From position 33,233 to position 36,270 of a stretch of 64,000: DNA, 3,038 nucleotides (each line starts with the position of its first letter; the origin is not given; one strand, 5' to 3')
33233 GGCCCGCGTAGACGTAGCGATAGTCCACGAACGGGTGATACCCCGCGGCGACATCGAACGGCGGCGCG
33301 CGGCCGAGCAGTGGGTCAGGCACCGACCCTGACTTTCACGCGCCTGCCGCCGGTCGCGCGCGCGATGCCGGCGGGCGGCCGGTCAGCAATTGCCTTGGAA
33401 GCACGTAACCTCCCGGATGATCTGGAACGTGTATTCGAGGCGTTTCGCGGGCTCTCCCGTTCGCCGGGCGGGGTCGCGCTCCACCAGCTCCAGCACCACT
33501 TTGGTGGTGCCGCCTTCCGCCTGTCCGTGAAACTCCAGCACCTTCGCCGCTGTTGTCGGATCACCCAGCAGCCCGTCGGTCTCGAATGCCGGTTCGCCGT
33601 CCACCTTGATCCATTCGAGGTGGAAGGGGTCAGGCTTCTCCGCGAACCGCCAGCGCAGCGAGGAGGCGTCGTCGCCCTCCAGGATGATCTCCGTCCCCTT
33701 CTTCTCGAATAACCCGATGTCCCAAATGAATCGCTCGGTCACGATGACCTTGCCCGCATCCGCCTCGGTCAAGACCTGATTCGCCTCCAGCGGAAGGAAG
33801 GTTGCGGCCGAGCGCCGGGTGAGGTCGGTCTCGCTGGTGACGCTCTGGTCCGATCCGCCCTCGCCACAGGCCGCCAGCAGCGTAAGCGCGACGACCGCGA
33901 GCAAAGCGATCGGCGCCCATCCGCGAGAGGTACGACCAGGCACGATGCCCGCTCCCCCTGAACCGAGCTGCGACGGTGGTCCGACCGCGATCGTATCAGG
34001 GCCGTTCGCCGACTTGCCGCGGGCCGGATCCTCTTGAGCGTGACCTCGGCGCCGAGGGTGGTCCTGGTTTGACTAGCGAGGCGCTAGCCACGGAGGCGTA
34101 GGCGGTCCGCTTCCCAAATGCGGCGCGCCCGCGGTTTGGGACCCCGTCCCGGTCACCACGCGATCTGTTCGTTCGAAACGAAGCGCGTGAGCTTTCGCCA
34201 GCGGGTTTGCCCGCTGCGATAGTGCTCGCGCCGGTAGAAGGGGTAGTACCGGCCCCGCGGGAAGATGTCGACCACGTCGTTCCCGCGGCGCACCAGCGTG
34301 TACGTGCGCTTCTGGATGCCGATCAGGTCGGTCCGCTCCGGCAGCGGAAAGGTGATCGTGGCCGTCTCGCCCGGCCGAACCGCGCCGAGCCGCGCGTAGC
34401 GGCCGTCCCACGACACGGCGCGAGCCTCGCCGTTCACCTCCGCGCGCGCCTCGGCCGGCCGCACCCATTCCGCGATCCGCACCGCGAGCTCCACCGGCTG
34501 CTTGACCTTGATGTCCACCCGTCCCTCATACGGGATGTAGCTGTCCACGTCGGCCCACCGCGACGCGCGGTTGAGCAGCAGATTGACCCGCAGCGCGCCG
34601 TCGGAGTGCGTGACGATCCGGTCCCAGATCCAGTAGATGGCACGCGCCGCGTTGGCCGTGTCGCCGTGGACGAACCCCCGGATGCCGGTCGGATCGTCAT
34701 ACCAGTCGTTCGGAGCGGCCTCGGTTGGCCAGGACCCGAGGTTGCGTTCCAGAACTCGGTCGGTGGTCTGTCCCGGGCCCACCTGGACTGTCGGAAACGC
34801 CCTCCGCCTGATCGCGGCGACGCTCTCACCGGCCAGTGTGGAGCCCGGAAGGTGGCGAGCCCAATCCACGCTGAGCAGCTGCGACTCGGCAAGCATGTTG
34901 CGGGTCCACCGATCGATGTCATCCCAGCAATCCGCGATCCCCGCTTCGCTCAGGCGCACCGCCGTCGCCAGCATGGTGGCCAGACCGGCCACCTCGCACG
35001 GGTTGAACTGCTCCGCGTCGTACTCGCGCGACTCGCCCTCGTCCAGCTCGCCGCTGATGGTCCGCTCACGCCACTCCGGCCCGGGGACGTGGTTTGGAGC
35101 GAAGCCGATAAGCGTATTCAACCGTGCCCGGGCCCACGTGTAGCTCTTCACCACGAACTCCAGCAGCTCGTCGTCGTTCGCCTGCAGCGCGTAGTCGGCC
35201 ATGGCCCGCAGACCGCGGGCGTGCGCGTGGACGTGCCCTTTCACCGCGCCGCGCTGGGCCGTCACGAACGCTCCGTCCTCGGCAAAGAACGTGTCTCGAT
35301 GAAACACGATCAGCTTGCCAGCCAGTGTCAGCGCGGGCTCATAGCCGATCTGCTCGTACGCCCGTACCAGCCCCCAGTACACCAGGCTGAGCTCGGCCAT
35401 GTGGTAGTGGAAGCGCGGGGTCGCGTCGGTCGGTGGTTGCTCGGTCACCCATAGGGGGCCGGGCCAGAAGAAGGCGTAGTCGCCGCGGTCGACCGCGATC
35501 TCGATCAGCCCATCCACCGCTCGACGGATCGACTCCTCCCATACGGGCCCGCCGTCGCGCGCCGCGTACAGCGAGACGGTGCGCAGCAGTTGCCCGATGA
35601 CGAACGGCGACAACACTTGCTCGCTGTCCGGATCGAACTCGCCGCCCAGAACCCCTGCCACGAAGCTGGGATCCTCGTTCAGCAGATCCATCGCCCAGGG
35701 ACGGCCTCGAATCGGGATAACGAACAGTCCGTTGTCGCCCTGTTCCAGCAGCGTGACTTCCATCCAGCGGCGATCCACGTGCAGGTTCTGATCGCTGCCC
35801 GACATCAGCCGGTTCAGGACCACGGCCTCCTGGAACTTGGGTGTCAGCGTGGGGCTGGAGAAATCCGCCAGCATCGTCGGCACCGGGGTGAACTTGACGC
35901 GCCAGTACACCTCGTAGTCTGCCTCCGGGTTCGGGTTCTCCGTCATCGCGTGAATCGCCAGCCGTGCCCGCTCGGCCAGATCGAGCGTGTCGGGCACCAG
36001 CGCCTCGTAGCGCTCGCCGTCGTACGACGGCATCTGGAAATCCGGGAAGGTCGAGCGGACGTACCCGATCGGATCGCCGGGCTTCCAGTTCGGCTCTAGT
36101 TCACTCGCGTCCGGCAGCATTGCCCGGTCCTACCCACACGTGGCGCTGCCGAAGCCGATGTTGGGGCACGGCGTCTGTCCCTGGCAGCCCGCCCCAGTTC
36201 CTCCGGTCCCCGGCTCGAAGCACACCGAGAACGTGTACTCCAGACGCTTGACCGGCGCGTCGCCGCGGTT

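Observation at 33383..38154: Expanded family of small secreted Tat/lipobox proteins of unknown function, embedded in and co-transcribed with glycoside-hydrolase-like genes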

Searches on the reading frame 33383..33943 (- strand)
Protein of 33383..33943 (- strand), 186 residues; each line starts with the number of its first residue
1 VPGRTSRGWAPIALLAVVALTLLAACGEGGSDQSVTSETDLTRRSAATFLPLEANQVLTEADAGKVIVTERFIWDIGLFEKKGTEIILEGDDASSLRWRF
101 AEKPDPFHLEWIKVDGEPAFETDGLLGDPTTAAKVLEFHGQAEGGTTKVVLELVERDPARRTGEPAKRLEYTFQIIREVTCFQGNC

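Call 4: search_protein_families(library=pfam, max_evalue=1, proteins=[window:33383-33943:-])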
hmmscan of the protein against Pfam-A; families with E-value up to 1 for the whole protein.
window:33383-33943:- (186 aa): 0 families

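Call 9: search_protein_families(library=ncbifam, max_evalue=1, proteins=[window:33383-33943:-])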
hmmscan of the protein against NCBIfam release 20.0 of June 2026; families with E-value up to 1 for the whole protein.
window:33383-33943:- (186 aa): 5 families
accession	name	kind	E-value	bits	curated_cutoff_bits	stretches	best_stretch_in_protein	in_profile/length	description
NF058595.1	invert_tail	domain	0.014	15.8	37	1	4-36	48-81/113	lipo-invert putative C-terminal anchoring domain-containing protein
NF053527.1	lipo_Cory_WKLS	subfamily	0.074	13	105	1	13-43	3-34/166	WKL family lipoprotein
NF047885.1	VanMgalDeMLigM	equivalog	0.1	11.5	580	1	131-175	118-160/461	vanillate/3-O-methylgallate O-demethylase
NF040901.1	SeO3_TeO2_ExtH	equivalog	0.15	11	200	1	12-66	8-60/430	selenite/tellurite reduction operon rhodanese-like protein ExtH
NF047847.2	SS_mature_LptM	equivalog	0.38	10.9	27.7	1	12-27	7-21/31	LPS translocon maturation chaperone LptM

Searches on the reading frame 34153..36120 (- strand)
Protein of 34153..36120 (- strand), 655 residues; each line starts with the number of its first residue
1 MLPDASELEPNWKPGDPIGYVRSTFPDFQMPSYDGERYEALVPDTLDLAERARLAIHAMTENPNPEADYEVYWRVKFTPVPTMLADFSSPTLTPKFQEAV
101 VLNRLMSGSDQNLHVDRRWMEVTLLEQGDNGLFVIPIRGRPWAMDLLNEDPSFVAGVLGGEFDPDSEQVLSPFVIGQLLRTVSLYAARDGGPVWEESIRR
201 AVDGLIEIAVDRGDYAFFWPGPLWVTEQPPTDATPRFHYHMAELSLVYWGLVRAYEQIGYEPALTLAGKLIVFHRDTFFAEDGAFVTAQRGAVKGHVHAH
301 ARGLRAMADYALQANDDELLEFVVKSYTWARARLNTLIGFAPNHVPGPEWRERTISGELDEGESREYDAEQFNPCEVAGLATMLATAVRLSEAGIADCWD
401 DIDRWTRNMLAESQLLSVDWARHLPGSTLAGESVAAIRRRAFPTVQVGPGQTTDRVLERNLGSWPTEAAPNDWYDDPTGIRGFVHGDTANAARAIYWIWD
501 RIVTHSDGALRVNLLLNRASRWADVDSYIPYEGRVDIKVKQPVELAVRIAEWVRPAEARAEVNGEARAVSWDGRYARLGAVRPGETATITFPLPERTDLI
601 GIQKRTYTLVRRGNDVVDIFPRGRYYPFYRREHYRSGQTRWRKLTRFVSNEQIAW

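Call 4: search_protein_families(library=pfam, max_evalue=1, proteins=[window:34153-36120:-])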
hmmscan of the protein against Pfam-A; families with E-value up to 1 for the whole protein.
window:34153-36120:- (655 aa): 1 family
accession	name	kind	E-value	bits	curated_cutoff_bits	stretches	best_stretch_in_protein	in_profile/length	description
PF20736.2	Glyco_hydro127M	-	0.0016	19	24.2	1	527-580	25-81/95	Beta-L-arabinofuranosidase, GH127 middle domain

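Call 9: search_protein_families(library=ncbifam, max_evalue=1, proteins=[window:34153-36120:-])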
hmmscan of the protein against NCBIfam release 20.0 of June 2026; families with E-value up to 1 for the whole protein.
window:34153-36120:- (655 aa): 0 families

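Call 40: search_solved_structures(query=window:34153-36120:-, max_evalue=1)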
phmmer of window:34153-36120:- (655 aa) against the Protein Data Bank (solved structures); distinct sequences matched with E-value up to 1: 0.

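Call 43: find_homologous_proteins(query=window:34153-36120:-, max_evalue=0.00001)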
Query window:34153-36120:- (655 aa): 213 proteins with E <= 0.00001 among 8000 candidates; the best 120 are listed.
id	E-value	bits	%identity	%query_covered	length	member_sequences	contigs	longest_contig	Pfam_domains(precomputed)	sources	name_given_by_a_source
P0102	0.0e+0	1517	99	100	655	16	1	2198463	-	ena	-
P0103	6.3e-285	965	63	98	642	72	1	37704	-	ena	-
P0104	1.1e-276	938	63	98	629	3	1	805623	-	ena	-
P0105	2.7e-274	930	63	98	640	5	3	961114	-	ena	-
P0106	1.2e-273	928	60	99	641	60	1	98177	-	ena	-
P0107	7.7e-268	909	61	98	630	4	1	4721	-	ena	-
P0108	1.1e-266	905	60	98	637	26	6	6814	-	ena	-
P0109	4.1e-255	867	58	100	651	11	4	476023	-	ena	-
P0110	2.1e-252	858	58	99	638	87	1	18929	-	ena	-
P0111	6.5e-252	856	59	98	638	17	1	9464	-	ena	-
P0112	3.3e-249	847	58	98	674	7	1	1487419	PF20736.3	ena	-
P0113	5.1e-239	814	53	97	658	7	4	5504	-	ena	-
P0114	3.6e-231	788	54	97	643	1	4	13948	-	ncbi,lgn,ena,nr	ncbi:MAG: hypothetical protein CMJ18_28220 [Phycisphaeraceae bacterium]|nr:hypothetical protein [Phy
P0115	6.6e-230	783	55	98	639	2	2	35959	-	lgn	-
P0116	6.3e-226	770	54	99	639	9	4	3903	-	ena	-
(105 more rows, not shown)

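Call 56: search_protein_families(library=pfam, alignment_id=A4, max_evalue=0.01)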
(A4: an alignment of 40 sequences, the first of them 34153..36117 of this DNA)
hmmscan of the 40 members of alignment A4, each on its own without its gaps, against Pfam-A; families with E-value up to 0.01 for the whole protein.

A. member 1, window:34153-36117:- (654 aa): 1 family
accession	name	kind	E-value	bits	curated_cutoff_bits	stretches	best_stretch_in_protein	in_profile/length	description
PF20736.2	Glyco_hydro127M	-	0.0016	19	24.2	1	526-579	25-81/95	Beta-L-arabinofuranosidase, GH127 middle domain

B. families by the number of members that match (of 40 scanned): 3 families
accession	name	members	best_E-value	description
PF20736.2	Glyco_hydro127M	36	1.6e-06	Beta-L-arabinofuranosidase, GH127 middle domain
PF07944.18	Beta-AFase-like_GH127_cat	4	7.6e-07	Beta-L-arabinofuranosidase, GH127 catalytic domain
PF10518.14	TAT_signal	1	0.00078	TAT (twin-arginine translocation) pathway signal sequence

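Call 68: predict_structure(alignment_id=A4)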
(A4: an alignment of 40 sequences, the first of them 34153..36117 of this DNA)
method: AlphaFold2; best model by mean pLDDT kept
length: 654 residues; sequences in the alignment: 40
mean_pLDDT: 91.8   pTM: 0.93
mean pLDDT of the five models: 91.8, 90.9, 90.7, 90.5, 90.0
residues with pLDDT >= 90: 520; 70-90: 96; 50-70: 30; < 50: 8
segments of 3 or more residues with pLDDT < 50: 1-7
pLDDT, mean of each block of 10 residues (from residue 1): 43 83 93 97 97 98 94 91 91 97 97 98 97 91 79 64 85 97 94 98 98 96 91 92 97 98 99 97 94 96 98 98 98 96 93 88 80 94 98 97 97 93 81 53 71 95 94 73 94 98 97 98 97 98 97 96 96 97 98 96 94 95 90 92 96 90
secondary structure, 60 per line:
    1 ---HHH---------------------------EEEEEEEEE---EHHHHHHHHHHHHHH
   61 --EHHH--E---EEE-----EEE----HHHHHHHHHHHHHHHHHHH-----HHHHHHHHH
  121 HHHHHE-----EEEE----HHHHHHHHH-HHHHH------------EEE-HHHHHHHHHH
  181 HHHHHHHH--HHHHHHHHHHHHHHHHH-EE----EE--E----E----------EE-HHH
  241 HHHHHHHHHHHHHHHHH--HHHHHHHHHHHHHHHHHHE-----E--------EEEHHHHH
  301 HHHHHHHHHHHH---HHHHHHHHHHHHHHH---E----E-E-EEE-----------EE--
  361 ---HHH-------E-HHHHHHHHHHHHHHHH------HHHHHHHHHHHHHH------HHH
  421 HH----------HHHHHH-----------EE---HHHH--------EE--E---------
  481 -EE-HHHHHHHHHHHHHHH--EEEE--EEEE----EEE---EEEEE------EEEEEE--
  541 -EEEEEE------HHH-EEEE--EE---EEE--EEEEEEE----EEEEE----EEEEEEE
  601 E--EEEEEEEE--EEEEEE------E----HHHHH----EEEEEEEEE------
elements in order: E34-42 H47-60 E73-75 E81-83 H88-106 H112-125 E132-135 H140-148 H150-154 E167-169 H171-188 H191-207 H238-257 H260-277 E293-295 H296-312 H316-330 E343-345 H376-391 H398-411 H418-422 H433-438 H455-458 H485-499 E502-505 E508-511 E516-518 E522-526 E533-538 E542-547 E558-561 E569-571 E574-580 E585-589 E594-601 E604-611 E614-619 H631-635 E640-648

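Call 70: fold_search(model_id=the predicted structure, library=pdb)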
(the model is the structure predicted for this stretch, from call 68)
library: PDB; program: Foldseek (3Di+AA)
matches with E <= 10: 985; with E <= 0.001: 165
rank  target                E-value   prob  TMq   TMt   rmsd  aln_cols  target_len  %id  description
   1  4qjy_A                9.3e-19  1.00  0.52  0.53   8.2       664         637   14  Crystal structure of native Ara127N, a GH127 beta-L-arabinofuranosidase from Geobacillus Stearothermophilus T6 (released 2015-06-10)
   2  4qk0_A                3.4e-18  1.00  0.50  0.51   9.6       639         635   15  Crystal structure of Ara127N-Se, a GH127 beta-L-arabinofuranosidase from Geobacillus Stearothermophilus T6 (released 2015-06-10)
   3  3wrf                  1.2e-16  1.00  0.48  0.49  10.3       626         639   14  The crystal structure of native HypBA1 from Bifidobacterium longum JCM 1217 (released 2014-09-03)
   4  7exw                  2.4e-16  1.00  0.49  0.49   9.7       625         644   13  GH127 beta-L-arabinofuranosidase HypBA1 covalently complexed with alpha-L-arabinofuranosylamide (released 2021-11-17)
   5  8qf2                  3.7e-16  1.00  0.49  0.49   9.1       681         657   13  Beta-L-Arabinofurano-cyclitol Aziridines are Cysteine-directed Broad-spectrum Inhibitors and Activity-based Probes for R (released 2023-12-13)
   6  3wkw                  7.1e-16  1.00  0.48  0.49  10.9       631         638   13  Crystal structure of GH127 beta-L-arabinofuranosidase HypBA1 from Bifidobacterium longum ligand free form (released 2014-04-30)
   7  3wrg                  9.7e-16  1.00  0.52  0.51   8.1       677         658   13  The complex structure of HypBA1 with L-arabinose (released 2014-09-03)
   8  7exv                  1.4e-15  1.00  0.48  0.49  10.9       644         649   14  GH127 beta-L-arabinofuranosidase HypBA1 covalently complexed with beta-L-arabinofuranoylamide (released 2021-11-17)
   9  7exu                  1.7e-15  1.00  0.48  0.48   9.9       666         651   13  GH127 beta-L-arabinofuranosidase HypBA1 E322Q mutant complexed with p-nitrophenyl beta-L-arabinofuranoside (released 2021-11-17)
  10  3wre                  2.2e-15  1.00  0.49  0.50  10.1       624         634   12  The crystal structure of native HypBA1 from Bifidobacterium longum JCM 1217 (released 2014-09-03)
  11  7dif                  2.6e-15  1.00  0.49  0.48  10.2       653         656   13  GH127 beta-L-arabinofuranosidase HypBA1 covalently complexed with beta-L-arabinofuranose-configured cyclophellitol at 1. (released 2021-01-27)
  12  6ex6_A                7.6e-15  1.00  0.50  0.52   8.2       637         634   13  The GH127, Beta-arabinofuranosidase, BT3674 (released 2018-11-21)
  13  6ex6_B                7.6e-15  1.00  0.52  0.53   9.2       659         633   14  The GH127, Beta-arabinofuranosidase, BT3674 (released 2018-11-21)
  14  3wkx                  8.0e-15  1.00  0.44  0.44  12.2       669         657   14  Crystal structure of GH127 beta-L-arabinofuranosidase HypBA1 from Bifidobacterium longum arabinose complex form (released 2014-04-30)
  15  5opj                  6.6e-14  1.00  0.54  0.47   6.9       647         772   12  Beta-L-arabinofuranosidase (released 2018-02-28)
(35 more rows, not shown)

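Call 83: search_solved_structures(query=A4, max_evalue=0.01, show_alignments=1)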
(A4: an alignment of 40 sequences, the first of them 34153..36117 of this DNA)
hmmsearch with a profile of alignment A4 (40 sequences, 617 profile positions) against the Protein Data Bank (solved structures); distinct sequences matched with E-value up to 0.01: 6.
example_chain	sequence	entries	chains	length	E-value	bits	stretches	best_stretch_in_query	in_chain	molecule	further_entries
8wbu_A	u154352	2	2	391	1.2e-06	30.7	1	232-337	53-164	Cellobiose 2-epimerase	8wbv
4z4j_A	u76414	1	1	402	1.3e-06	30.5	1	232-337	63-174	Cellobiose 2-epimerase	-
7d5g_A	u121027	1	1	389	1.3e-06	30.5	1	232-338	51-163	Cellobiose 2-epimerase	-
4z4l_A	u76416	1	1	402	1.5e-06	30.3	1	231-337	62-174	Cellobiose 2-epimerase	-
5zhb_A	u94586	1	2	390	0.00067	21.6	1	233-338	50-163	Cellobiose 2-epimerase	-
5opj_A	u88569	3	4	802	0.0026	19.6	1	443-570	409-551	Rhamnogalacturonan lyase | Acetyl-CoA carboxylase, biotin carboxylase | Glycosyl hydrolase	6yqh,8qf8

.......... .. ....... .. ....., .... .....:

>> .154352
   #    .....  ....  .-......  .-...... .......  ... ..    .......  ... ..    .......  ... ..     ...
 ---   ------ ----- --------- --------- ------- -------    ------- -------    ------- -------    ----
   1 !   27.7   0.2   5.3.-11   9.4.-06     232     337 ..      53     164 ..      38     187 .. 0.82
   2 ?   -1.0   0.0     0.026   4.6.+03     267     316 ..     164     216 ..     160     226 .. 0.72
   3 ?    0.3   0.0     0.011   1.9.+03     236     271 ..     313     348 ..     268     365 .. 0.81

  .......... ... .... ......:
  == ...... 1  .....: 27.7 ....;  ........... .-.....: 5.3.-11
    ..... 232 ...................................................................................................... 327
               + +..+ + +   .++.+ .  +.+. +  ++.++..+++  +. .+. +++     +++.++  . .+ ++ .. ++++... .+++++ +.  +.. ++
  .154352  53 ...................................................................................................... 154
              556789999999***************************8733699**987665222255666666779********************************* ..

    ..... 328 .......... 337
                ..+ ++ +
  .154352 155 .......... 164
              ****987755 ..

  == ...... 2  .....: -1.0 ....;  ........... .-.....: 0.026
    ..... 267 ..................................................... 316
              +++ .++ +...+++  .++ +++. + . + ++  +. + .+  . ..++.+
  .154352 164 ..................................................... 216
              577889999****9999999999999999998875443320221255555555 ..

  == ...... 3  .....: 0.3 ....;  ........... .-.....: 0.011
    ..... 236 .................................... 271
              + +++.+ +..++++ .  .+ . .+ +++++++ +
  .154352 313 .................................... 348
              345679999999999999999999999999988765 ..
